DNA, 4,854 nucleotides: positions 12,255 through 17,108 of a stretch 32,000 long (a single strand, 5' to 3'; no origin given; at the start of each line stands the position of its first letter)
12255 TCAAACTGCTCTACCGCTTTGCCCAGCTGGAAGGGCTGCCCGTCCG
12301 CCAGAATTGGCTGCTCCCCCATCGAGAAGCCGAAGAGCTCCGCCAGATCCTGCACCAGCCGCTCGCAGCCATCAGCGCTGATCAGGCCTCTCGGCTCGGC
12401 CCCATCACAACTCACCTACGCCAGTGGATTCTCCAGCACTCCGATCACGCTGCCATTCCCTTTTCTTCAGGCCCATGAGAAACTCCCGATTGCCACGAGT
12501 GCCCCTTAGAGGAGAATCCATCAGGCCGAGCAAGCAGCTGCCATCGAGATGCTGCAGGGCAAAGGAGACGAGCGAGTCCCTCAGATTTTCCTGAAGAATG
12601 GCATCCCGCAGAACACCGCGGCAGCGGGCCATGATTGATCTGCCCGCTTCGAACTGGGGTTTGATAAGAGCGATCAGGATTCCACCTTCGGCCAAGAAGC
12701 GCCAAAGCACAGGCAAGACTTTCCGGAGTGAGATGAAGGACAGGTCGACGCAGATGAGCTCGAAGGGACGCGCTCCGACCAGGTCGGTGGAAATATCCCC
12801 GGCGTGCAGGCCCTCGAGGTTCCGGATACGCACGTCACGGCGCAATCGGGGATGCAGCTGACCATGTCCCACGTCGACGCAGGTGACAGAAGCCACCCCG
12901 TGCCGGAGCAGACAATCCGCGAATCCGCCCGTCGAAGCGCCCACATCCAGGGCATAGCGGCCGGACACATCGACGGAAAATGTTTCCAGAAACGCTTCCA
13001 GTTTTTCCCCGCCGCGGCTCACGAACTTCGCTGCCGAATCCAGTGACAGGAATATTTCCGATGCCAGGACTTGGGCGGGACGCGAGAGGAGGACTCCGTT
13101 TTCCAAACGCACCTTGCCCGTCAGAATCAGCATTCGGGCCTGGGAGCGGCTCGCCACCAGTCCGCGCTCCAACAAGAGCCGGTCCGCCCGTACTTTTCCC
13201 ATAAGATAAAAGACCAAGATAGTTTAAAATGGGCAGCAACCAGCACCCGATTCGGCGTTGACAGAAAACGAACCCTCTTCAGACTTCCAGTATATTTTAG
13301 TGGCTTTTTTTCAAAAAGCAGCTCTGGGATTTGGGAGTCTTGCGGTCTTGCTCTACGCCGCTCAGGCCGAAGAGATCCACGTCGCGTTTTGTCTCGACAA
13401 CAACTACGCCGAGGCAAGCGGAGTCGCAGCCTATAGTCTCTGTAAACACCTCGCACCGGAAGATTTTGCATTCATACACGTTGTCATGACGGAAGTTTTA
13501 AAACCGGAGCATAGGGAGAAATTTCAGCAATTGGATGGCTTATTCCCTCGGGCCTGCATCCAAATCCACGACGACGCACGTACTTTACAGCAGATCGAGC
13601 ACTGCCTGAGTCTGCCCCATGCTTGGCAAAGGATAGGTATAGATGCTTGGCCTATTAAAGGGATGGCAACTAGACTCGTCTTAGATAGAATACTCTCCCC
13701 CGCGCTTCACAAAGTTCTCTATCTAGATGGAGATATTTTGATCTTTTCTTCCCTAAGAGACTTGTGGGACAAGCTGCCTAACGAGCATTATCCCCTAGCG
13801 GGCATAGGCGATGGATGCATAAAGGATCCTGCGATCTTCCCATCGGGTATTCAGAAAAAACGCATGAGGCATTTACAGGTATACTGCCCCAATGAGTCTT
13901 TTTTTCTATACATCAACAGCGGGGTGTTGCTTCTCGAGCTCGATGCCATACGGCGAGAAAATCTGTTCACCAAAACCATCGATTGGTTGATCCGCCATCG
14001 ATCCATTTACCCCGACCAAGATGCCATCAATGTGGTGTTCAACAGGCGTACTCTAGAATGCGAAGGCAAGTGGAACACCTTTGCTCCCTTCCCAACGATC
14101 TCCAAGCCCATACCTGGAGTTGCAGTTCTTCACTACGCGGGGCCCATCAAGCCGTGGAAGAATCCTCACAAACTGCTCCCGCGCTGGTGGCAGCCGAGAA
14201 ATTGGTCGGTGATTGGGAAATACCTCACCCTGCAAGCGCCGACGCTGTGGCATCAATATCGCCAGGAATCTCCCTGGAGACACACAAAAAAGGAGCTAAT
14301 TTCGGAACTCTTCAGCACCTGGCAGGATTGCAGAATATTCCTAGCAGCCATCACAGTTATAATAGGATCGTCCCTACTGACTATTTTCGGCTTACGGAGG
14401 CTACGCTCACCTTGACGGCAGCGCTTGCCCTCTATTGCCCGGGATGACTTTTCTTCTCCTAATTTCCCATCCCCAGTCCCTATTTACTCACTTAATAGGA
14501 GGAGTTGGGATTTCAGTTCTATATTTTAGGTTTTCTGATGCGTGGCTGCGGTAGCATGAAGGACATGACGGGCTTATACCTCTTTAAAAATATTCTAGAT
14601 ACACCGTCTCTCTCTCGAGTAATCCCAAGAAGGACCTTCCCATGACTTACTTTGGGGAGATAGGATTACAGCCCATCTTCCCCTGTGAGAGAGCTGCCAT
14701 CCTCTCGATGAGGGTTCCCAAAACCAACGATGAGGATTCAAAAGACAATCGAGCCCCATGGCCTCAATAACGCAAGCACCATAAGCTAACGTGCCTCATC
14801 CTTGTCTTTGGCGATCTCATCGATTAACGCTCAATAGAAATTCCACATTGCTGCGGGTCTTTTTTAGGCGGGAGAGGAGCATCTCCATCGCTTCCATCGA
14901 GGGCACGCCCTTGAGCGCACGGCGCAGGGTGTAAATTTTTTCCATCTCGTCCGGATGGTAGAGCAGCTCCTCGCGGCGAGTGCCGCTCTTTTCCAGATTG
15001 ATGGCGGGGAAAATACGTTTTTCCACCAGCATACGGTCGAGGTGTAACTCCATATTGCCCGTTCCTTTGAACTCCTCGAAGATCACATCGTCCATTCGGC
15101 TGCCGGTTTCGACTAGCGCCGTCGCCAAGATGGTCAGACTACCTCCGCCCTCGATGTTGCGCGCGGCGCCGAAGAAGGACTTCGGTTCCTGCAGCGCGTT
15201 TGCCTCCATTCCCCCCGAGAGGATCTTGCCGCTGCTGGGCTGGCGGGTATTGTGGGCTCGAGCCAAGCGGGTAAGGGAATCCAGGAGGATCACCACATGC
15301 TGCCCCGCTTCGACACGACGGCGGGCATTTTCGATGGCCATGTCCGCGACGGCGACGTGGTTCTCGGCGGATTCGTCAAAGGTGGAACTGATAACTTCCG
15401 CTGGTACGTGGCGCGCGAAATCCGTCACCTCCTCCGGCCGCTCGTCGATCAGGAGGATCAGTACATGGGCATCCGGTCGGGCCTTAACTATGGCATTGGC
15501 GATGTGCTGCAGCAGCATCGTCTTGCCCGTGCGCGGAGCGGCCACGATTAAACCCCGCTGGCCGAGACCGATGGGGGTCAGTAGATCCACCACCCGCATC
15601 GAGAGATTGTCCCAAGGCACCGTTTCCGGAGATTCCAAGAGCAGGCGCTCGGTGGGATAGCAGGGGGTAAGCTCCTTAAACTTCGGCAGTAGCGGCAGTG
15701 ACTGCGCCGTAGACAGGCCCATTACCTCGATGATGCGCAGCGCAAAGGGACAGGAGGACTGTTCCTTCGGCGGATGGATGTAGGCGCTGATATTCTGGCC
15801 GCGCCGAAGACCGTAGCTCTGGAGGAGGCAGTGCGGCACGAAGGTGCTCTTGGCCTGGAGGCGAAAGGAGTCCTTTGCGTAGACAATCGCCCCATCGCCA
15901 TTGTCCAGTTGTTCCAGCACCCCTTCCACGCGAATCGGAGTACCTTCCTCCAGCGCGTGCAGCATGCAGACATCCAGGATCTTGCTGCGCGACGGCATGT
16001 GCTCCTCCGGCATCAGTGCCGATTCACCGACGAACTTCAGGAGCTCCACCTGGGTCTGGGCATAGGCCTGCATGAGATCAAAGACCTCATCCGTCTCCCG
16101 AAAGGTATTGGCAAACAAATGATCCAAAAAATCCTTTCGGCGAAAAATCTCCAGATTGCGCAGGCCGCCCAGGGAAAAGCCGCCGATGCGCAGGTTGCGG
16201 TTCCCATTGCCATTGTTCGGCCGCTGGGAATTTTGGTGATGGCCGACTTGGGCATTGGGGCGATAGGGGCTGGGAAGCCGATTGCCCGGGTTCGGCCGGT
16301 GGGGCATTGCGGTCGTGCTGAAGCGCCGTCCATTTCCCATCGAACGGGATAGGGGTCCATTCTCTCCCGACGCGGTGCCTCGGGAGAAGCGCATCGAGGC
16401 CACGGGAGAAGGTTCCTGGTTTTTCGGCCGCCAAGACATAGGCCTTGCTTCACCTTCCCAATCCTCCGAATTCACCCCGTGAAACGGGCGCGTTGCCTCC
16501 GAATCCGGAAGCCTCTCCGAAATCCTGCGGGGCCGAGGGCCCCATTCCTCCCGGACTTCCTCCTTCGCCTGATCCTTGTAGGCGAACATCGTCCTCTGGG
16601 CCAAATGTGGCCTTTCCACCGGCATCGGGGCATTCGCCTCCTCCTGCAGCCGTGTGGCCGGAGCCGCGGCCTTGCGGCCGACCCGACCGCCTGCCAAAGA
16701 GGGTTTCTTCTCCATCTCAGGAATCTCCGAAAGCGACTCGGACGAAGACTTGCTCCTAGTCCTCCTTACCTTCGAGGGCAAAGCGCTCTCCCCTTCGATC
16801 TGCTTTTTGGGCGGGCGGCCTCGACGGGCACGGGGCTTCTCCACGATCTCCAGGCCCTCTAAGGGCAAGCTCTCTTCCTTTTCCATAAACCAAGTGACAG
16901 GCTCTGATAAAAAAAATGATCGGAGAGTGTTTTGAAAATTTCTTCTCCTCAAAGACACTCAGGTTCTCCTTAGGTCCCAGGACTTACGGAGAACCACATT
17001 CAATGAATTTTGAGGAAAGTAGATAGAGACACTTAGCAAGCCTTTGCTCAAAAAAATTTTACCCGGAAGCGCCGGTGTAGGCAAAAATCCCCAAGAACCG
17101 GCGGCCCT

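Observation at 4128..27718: Dense family of ~85-100 nt 'closing stem + three hairpins' intergenic elements (9 copies in 32 kb)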

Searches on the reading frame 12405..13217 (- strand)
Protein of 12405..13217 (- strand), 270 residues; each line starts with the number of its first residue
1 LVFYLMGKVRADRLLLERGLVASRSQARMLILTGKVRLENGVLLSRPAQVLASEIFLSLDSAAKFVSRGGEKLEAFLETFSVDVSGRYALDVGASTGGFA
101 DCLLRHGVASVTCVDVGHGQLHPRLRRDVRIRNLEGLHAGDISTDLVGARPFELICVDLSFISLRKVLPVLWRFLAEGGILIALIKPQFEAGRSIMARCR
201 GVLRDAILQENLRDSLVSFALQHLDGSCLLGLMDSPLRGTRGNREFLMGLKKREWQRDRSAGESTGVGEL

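Call 10: search_protein_families(library=ncbifam, proteins=[window:12405-13217:-])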
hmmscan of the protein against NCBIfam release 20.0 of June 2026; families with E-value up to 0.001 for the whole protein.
window:12405-13217:- (270 aa): 2 families
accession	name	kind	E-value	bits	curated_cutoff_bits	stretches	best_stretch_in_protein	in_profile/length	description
TIGR00478.1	tly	subfamily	1.2e-50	171.9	185.8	1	10-245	1-228/228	TlyA family rRNA (cytidine-2'-O)-methyltransferase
NF049952.1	23rRNACMtaseTlyA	equivalog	6.8e-49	166.5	250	1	10-252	2-236/236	23S rRNA (cytidine-2'-O)-methyltransferase TlyA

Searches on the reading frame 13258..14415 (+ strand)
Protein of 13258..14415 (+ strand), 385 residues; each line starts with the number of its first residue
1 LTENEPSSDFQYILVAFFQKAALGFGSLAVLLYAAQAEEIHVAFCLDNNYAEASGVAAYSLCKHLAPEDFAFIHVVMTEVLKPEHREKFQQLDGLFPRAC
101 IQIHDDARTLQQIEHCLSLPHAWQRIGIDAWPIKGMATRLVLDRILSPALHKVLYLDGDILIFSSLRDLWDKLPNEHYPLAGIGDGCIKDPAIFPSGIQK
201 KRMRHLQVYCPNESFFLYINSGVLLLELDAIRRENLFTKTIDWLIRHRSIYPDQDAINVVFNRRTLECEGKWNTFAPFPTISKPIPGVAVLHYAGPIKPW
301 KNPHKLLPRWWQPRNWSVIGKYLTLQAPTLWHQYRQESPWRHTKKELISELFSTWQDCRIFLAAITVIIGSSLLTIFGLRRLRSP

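Call 10: search_protein_families(library=ncbifam, proteins=[window:13258-14415:+])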
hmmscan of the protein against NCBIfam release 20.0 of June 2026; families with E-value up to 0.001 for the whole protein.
window:13258-14415:+ (385 aa): 1 family
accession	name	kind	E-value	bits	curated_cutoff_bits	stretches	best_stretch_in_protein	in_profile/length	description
NF011718.0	PRK15171.1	equivalog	3.8e-16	59.2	461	1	35-302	23-274/337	lipopolysaccharide 3-alpha-galactosyltransferase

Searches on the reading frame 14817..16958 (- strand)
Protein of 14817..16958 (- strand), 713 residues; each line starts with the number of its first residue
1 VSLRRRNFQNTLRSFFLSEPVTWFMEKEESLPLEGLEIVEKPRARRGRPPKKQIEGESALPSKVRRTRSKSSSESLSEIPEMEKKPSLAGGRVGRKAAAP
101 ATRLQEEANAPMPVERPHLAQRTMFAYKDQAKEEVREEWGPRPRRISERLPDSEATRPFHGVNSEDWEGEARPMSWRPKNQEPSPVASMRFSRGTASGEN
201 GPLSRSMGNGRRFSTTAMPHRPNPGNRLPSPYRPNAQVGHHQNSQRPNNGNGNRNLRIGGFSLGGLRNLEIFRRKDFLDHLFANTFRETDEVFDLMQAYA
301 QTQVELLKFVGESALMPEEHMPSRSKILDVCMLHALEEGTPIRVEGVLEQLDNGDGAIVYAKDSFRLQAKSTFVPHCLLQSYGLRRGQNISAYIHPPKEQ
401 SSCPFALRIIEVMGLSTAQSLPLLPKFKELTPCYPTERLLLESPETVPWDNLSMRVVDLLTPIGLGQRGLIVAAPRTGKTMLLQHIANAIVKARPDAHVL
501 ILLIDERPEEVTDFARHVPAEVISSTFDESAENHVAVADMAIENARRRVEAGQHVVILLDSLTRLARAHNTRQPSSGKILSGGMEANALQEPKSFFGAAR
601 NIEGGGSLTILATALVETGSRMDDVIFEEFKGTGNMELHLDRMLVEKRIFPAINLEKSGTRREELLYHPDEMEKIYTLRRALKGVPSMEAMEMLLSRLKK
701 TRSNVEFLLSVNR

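Call 11: search_protein_families(library=ncbifam, proteins=[window:14817-16958:-])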
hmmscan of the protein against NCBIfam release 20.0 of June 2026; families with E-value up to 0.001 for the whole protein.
window:14817-16958:- (713 aa): 24 families
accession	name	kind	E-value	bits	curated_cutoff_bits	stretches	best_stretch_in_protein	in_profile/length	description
NF006886.1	PRK09376.1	equivalog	6.5e-150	499.5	315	1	305-709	12-411/413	transcription termination factor Rho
TIGR00767.1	rho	equivalog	1.3e-148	495.3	509.45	1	306-712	13-414/415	transcription termination factor Rho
NF041509.1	paralog_Rho2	exception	2.7e-125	418.4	628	1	362-709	16-358/360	transcription termination factor Rho, short form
TIGR03496.1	FliI_clade1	equivalog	1.5e-22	80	619.1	1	453-683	124-358/414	flagellar protein export ATPase FliI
TIGR03498.1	FliI_clade3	equivalog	1.6e-22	79.8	587.45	1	452-692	126-370/418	flagellar protein export ATPase FliI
TIGR01026.1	fliI_yscN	subfamily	7.9e-22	77.6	379.5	1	454-684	151-383/440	FliI/YscN family ATPase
TIGR02546.1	III_secr_ATP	equivalog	1.4e-21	76.7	604.75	1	452-685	132-367/423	type III secretion system ATPase SctN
NF006012.0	PRK08149.1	equivalog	2.3e-17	63.1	594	1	454-688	142-378/431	type III secretion system ATPase SctN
TIGR03497.1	FliI_clade2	equivalog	4.9e-17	62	629.8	1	452-683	123-356/413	flagellar protein export ATPase FliI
NF005295.0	PRK06820.1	equivalog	6.9e-16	58.2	690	1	380-682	80-381/440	EscN/YscN/HrcN family type III secretion system ATPase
NF005391.0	PRK06936.1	equivalog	2.4e-15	56.3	657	1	451-684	147-382/439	type III secretion system ATPase SctN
NF006575.0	PRK09099.1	subfamily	3.6e-14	52.4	706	1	453-684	152-385/443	type III secretion system ATPase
NF005765.0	PRK07594.1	equivalog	4.4e-14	52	715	1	453-682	142-373/433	EscN/YscN/HrcN family type III secretion system ATPase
NF005535.1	PRK07196.1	equivalog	9e-12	44.7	715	1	454-662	145-356/434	flagellar protein export ATPase FliI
NF006290.1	PRK08472.1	equivalog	3e-11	42.8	644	1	454-681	145-374/433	flagellar protein export ATPase FliI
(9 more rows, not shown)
